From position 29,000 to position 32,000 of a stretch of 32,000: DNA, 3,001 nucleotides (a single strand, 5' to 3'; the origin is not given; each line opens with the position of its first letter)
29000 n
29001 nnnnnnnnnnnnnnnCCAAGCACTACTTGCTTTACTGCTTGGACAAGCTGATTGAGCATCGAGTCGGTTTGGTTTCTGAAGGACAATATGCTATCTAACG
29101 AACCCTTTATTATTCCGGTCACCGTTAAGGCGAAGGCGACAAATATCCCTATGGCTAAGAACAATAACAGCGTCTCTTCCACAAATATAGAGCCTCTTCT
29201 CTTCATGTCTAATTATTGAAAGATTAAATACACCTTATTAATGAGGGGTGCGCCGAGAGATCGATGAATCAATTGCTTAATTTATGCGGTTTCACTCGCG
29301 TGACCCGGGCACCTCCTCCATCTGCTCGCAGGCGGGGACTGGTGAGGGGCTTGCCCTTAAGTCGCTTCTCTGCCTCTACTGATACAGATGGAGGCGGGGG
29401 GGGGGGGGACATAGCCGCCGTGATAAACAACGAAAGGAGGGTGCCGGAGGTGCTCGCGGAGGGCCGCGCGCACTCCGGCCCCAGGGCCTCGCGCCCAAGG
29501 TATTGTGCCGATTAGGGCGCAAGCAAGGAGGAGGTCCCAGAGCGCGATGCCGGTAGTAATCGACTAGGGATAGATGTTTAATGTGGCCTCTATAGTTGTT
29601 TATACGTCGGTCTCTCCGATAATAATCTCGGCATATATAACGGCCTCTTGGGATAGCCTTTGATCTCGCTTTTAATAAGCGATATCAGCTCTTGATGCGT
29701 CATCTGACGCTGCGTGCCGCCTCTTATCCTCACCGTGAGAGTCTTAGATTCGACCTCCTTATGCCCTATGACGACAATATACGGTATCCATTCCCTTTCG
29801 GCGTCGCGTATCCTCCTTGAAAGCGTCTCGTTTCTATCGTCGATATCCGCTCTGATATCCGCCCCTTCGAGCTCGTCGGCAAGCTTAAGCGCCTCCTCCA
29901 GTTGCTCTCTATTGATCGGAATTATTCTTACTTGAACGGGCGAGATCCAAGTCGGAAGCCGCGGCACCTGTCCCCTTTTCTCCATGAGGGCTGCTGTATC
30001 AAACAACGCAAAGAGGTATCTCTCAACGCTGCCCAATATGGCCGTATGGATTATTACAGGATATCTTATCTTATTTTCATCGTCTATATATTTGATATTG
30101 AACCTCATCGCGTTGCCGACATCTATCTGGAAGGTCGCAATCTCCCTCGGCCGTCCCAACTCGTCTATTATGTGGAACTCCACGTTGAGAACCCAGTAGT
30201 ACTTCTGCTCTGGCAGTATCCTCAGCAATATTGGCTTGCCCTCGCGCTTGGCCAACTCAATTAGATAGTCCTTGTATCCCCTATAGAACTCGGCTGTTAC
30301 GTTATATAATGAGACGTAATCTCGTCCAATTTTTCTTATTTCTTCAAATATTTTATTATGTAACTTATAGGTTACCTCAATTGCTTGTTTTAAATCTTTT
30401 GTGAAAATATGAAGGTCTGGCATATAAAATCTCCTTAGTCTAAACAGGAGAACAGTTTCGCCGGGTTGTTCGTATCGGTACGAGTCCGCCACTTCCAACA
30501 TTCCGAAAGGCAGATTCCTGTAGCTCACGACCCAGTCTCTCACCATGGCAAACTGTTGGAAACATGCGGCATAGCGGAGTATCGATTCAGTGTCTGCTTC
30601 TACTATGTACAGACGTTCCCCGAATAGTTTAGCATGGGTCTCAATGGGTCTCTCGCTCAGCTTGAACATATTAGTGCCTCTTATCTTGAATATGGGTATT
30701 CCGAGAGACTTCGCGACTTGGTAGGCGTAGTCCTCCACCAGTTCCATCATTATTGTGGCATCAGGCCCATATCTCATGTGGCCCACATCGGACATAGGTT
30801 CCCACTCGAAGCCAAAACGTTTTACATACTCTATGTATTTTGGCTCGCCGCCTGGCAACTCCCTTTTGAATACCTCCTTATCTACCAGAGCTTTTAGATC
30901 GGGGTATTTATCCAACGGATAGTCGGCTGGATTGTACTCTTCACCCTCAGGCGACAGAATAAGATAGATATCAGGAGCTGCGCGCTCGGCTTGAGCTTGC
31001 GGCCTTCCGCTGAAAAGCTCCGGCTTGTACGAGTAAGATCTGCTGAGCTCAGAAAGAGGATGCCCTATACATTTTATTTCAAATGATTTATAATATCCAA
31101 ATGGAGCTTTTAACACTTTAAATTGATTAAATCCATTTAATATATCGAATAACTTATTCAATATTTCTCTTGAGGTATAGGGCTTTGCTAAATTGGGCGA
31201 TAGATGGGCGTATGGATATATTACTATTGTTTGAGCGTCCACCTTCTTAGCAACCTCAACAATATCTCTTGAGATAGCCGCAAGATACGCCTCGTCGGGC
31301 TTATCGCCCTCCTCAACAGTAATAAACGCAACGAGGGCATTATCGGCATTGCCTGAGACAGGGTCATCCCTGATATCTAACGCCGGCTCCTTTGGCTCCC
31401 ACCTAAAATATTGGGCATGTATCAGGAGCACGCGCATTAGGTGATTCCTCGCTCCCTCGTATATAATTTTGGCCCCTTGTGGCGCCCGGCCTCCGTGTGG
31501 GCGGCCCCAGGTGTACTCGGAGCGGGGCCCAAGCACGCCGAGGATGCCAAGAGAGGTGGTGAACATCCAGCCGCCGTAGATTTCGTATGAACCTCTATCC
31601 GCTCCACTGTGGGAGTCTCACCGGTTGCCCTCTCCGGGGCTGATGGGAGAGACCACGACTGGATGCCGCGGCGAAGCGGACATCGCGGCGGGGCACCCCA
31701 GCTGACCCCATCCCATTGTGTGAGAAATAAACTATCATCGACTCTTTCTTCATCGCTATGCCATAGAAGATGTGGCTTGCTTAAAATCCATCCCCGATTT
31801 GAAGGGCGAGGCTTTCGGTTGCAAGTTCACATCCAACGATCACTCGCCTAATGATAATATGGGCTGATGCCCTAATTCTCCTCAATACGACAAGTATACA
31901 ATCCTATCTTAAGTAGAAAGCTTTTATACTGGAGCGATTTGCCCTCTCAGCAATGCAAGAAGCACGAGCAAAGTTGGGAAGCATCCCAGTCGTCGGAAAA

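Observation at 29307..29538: Third GC-rich structured locus closed by a 12-bp terminal helix, with its own TATA box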

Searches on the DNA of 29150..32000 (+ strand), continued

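Call 71: search_with_rna_model(model_id=R1, sources=[window, L001, L002, L003, L004, L005, L006, L007, L008, L009, L010, L011, L012, L013, L014, L015, L016, L017, L018, L019, L020, L021, L022, L023, L024, L037, L038, L056, L081, L082], max_evalue=10)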
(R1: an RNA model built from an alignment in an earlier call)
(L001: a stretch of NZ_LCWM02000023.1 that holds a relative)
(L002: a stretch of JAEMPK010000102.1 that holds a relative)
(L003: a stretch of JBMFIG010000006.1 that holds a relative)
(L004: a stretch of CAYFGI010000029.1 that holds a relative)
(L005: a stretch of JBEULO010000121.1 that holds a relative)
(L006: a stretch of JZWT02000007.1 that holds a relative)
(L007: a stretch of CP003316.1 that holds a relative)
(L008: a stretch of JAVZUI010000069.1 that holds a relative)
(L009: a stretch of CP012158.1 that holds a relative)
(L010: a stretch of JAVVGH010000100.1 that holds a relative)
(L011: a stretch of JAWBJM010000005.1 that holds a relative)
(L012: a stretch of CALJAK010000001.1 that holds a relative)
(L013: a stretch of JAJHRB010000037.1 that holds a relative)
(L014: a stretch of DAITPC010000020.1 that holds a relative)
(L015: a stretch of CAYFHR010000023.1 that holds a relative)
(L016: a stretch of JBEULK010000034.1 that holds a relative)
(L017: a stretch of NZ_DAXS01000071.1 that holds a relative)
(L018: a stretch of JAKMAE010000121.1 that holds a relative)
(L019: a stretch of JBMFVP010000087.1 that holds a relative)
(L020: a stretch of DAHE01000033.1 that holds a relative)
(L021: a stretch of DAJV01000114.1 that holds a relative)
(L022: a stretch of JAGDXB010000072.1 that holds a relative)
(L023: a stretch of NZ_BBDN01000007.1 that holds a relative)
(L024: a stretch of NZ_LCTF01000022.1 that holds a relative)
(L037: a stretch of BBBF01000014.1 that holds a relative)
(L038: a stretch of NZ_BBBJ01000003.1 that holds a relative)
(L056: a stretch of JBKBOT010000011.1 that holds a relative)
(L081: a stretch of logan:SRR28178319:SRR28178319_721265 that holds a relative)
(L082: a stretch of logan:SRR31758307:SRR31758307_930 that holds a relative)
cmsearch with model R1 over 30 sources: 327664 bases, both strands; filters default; matches with E-value up to 10: 12.
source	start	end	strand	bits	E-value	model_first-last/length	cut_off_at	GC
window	29307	29538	+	283.2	5.6e-75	1-232/232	no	0.67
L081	12029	12256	-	280.3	3.4e-74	1-232/232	no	0.67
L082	9641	9868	-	280.3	3.4e-74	1-232/232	no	0.67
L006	4247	4284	+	10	0.97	1-232/232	no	0.66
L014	5694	5722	+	9.4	1.4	141-169/232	no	0.52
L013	3042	3061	+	8.2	2.9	1-232/232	no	0.65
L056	7900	7942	-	7.6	4.2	1-232/232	no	0.65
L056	7896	7948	+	7.3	5.2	1-232/232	no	0.66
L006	5635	5663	+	7.3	5.3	1-232/232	no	0.62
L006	7148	7199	-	6.7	7.6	1-232/232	no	0.71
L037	5641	5666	+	6.7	7.7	1-232/232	no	0.73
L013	1131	1198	-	6.3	9.4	1-232/232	no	0.72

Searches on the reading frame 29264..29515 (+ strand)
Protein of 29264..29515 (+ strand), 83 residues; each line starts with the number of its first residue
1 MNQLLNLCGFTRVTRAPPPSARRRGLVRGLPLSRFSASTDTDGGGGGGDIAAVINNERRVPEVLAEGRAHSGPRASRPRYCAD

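Call 29: find_homologous_proteins(query=window:29264-29515:+, max_evalue=10)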
Query window:29264-29515:+: 7 candidates shared short words with the query, none scored E <= 10.

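Call 65: search_protein_families(library=pfam, max_evalue=1, proteins=[window:29264-29512:+])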
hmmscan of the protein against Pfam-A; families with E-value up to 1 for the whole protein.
seq(83 aa): 0 families
